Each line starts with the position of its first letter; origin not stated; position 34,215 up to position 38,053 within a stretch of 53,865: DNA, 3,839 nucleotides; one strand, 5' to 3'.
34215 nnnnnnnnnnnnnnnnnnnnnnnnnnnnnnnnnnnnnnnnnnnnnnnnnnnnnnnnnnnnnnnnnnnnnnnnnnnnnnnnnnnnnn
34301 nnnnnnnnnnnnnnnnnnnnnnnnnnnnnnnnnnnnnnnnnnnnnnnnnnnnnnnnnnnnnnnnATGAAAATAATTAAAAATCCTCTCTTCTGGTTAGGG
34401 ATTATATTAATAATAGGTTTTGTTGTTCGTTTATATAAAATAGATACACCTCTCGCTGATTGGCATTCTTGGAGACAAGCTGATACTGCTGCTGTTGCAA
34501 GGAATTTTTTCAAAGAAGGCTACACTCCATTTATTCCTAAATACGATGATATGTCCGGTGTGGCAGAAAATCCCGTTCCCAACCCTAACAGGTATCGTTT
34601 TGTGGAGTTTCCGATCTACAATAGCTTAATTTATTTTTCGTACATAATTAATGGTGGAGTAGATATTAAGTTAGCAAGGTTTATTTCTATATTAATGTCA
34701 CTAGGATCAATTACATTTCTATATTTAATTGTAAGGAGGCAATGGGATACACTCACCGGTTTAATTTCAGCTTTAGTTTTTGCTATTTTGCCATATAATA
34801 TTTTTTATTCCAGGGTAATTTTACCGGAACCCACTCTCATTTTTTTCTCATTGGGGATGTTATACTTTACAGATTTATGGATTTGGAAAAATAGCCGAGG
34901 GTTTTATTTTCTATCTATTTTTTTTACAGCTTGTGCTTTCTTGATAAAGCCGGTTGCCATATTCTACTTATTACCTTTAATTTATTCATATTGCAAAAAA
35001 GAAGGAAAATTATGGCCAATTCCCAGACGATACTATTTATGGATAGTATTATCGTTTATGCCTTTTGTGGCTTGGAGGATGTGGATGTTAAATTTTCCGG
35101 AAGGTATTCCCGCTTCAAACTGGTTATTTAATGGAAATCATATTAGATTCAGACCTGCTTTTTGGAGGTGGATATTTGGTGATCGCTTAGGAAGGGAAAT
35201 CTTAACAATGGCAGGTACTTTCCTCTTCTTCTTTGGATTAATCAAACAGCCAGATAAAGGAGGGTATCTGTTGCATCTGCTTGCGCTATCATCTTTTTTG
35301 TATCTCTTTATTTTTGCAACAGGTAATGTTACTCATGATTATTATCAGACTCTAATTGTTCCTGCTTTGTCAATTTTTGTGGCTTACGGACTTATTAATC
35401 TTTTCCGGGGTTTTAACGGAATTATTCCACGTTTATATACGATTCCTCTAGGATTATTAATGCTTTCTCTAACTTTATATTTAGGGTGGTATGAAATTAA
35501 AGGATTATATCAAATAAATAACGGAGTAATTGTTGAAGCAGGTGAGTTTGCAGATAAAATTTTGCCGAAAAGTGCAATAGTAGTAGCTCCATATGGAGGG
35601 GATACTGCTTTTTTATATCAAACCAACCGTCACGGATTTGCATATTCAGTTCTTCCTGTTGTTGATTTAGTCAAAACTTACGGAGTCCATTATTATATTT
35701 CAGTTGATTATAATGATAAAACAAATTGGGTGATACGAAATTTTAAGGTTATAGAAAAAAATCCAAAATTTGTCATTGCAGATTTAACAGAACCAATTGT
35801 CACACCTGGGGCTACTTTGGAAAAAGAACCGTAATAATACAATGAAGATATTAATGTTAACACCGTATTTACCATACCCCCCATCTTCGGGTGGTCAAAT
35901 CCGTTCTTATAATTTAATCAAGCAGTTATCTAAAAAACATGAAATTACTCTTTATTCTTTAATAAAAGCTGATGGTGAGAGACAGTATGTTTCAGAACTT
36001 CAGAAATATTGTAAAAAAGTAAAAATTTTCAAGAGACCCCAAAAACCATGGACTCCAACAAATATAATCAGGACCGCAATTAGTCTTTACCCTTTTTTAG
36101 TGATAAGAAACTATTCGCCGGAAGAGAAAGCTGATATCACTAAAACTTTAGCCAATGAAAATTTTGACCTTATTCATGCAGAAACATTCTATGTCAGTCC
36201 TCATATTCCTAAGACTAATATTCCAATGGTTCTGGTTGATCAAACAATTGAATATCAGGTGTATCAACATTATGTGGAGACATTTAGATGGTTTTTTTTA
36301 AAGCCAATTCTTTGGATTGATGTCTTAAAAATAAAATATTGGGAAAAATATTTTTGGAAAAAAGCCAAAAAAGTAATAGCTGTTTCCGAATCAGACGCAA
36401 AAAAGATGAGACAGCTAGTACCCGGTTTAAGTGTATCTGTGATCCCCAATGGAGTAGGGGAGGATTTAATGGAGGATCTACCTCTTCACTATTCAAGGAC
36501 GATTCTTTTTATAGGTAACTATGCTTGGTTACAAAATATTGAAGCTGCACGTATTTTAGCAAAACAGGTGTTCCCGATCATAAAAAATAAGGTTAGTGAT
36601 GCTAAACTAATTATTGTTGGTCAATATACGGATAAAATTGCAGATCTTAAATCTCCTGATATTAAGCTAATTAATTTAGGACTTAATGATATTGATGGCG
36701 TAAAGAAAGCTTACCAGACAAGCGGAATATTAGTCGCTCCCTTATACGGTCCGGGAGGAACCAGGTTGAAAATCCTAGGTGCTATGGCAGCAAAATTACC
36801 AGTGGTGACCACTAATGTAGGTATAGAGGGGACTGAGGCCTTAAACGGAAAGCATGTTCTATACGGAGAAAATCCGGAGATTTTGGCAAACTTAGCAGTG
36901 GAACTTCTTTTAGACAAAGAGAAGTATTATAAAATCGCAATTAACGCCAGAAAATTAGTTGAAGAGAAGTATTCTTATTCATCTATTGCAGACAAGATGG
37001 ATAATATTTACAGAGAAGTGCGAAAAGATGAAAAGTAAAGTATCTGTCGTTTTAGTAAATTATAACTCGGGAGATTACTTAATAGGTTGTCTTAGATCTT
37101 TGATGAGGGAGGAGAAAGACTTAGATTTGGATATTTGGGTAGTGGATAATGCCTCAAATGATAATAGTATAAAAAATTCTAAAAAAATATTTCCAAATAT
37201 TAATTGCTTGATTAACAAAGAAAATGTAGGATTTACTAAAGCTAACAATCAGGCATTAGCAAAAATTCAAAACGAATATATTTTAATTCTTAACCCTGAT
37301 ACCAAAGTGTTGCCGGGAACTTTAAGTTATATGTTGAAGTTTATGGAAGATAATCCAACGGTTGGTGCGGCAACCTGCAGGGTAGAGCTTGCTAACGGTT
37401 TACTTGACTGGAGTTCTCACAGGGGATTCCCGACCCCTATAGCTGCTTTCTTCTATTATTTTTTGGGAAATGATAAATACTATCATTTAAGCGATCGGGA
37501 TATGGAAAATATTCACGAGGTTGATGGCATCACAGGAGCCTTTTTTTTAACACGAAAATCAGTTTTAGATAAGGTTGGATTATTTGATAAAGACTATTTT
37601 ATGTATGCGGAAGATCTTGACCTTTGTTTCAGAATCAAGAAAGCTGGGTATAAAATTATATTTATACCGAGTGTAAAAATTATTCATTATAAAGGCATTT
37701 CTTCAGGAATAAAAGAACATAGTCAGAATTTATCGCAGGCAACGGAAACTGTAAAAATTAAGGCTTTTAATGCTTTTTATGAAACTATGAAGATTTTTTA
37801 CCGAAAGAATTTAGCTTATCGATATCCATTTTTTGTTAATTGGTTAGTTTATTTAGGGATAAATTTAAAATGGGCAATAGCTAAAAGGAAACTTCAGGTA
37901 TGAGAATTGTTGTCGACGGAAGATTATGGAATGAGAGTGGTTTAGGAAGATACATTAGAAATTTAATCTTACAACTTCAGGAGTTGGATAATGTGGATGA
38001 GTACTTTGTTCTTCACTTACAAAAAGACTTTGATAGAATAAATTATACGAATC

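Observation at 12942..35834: Eight divergent GT-C-like polytopic membrane proteins in one locus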

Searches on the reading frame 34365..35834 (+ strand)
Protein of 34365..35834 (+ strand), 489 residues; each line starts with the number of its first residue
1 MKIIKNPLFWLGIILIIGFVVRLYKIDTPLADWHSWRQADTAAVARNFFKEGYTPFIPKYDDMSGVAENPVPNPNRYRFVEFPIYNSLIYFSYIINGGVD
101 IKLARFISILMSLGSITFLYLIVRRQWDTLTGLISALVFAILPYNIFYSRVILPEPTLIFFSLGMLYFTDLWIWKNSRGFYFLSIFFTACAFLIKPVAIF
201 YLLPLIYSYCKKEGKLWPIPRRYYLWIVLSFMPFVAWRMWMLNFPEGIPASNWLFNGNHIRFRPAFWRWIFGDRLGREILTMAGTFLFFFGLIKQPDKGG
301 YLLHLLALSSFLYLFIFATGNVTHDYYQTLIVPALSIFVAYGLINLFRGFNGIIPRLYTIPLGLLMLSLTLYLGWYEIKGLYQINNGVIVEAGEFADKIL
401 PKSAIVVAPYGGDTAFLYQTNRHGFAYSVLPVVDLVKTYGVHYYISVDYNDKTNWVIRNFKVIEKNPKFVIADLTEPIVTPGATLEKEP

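Call 3: search_protein_families(library=pfam, proteins=[window:34365-35834:+], max_evalue=0.1)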
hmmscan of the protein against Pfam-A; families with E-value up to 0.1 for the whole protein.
window:34365-35834:+ (489 aa): 1 family
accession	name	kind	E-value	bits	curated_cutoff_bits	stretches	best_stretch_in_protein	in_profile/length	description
PF13231.12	PMT_2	-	1.9e-10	41.6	26.1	1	91-240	12-160/160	Dolichyl-phosphate-mannose-protein mannosyltransferase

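Call 4: search_protein_families(library=ncbifam, proteins=[window:34365-35834:+], max_evalue=0.1)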
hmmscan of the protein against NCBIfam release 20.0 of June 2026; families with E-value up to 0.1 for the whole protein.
window:34365-35834:+ (489 aa): 2 families
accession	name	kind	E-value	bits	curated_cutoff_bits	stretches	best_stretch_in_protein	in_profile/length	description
TIGR04154.1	archaeo_STT3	subfamily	0.00041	18.8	450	1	104-149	98-144/831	oligosaccharyl transferase, archaeosortase A system-associated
TIGR03663.1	TIGR03663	subfamily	0.00042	19.4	126.25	1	103-203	72-171/435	flippase activity-associated protein Agl23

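Call 11: search_solved_structures(query=window:34365-35834:+, max_evalue=10)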
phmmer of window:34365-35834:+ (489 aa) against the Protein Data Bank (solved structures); distinct sequences matched with E-value up to 10: 6.
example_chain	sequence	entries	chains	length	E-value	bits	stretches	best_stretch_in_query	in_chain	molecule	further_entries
6wb9_7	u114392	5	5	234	0.51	12.3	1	409-465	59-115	Protein SOP4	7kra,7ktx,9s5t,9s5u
5hc3_A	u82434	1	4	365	0.92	11.5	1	354-411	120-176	Lipolytic enzyme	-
5hc0_A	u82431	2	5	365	0.93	11.5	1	354-411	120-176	Lipolytic enzyme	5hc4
5hc2_A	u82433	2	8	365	0.93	11.5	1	354-411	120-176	Lipolytic enzyme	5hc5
6sxp_A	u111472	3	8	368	2.5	10.1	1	354-411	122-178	Esterase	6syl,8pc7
6sxy_A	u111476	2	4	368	2.5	10.1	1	354-411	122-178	Esterase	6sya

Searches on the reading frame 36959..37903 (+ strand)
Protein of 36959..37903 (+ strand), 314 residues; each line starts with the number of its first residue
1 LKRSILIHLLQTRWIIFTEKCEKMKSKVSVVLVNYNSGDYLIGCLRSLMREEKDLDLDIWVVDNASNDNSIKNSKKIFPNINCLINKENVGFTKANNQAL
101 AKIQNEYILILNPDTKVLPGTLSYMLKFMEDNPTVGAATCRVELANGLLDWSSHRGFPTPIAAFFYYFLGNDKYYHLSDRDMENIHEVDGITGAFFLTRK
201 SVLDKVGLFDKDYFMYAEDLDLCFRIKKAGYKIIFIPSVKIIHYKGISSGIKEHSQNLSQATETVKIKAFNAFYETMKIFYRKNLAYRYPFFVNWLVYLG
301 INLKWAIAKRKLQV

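Call 7: search_protein_families(library=pfam, proteins=[window:36959-37903:+], max_evalue=0.001)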
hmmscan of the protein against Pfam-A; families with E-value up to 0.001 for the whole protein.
window:36959-37903:+ (314 aa): 5 families
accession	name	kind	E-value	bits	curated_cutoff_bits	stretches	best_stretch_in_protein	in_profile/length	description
PF00535.33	Glycos_transf_2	-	5.9e-23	82.1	23.3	1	29-206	1-167/168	Glycosyl transferase family 2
PF13641.12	Glyco_tranf_2_3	-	3.9e-17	63.5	27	1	28-246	3-214/230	Glycosyltransferase like family 2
PF13632.12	Glyco_trans_2_3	-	1.8e-13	51.2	27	1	107-252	1-130/198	Glycosyl transferase family group 2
PF13506.12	Glyco_transf_21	-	2.4e-07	30.8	21.7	1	94-239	18-150/174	Glycosyl transferase family 21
PF13712.12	Glyco_tranf_2_5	-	2.3e-05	24.7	27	1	92-244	41-190/210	Glycosyltransferase like family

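Call 59: search_protein_families(library=ncbifam, proteins=[window:36959-37903:+], max_evalue=0.001)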
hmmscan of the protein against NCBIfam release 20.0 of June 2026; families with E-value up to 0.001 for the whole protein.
window:36959-37903:+ (314 aa): 16 families
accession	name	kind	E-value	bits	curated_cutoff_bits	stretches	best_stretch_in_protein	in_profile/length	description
TIGR03937.1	PgaC_IcaA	equivalog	1.4e-16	60.5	422.3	2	23-140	42-161/407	poly-beta-1,6-N-acetyl-D-glucosamine synthase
TIGR03111.1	glyc2_xrt_Gpos1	hypoth_equivalog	1.1e-15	57.4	363.95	1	7-243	30-265/439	TIGR03111 family XrtG-associated glycosyltransferase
TIGR03965.1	mycofact_glyco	equivalog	2.4e-14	53.1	280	2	5-142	53-191/467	mycofactocin biosynthesis glycosyltransferase MftF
NF041875.1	EPS_EpsD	equivalog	5.4e-14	52.3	370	1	28-245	1-208/325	exopolysaccharide biosynthesis glycosyltransferase EpsD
NF007482.0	PRK10073.1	equivalog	2.3e-10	40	423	1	24-141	4-121/334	glycosyltransferase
NF038299.1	EPS_HpsN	equivalog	4.9e-10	38.9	425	1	27-255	2-232/317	hormogonium polysaccharide biosynthesis glycosyltransferase HpsN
TIGR01556.1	rhamnosyltran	subfamily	1.5e-09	37.4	200.55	1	44-249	9-206/281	rhamnosyltransferase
TIGR04440.1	glyco_TIGR04440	domain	3.1e-09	36.9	70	1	28-144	2-121/215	TIGR00180 family glycosyltransferase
NF038302.1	EPS_HpsE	equivalog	8.1e-09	34.9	300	1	28-143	3-125/307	hormogonium polysaccharide biosynthesis glycosyltransferase HpsE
NF047683.1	TeichurnBiosyTuaG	equivalog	2.1e-08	34.1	400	1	23-133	3-115/252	teichuronic acid biosynthesis protein TuaG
TIGR04242.1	nodulat_NodC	equivalog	4.2e-08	32.6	550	1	24-147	46-173/395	chitooligosaccharide synthase NodC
NF045692.1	OglycostaseCruG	equivalog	2.2e-07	30.2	600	1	22-258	37-275/386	2'-O-glycosyltransferase CruG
NF050050.1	ProtGlycPglI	equivalog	6.2e-07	29.1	500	1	26-156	2-135/306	GalNAc(5)-diNAcBac-PP-undecaprenol beta-1,3-glucosyltransferase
TIGR04283.1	glyco_like_mftF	equivalog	4.3e-06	26.5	182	0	28-149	1-118/221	TIGR04283 family arsenosugar biosynthesis glycosyltransferase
NF053739.1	GlytfEpsEBac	equivalog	0.00038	19.5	450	1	27-133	2-111/265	glycosyltransferase EpsE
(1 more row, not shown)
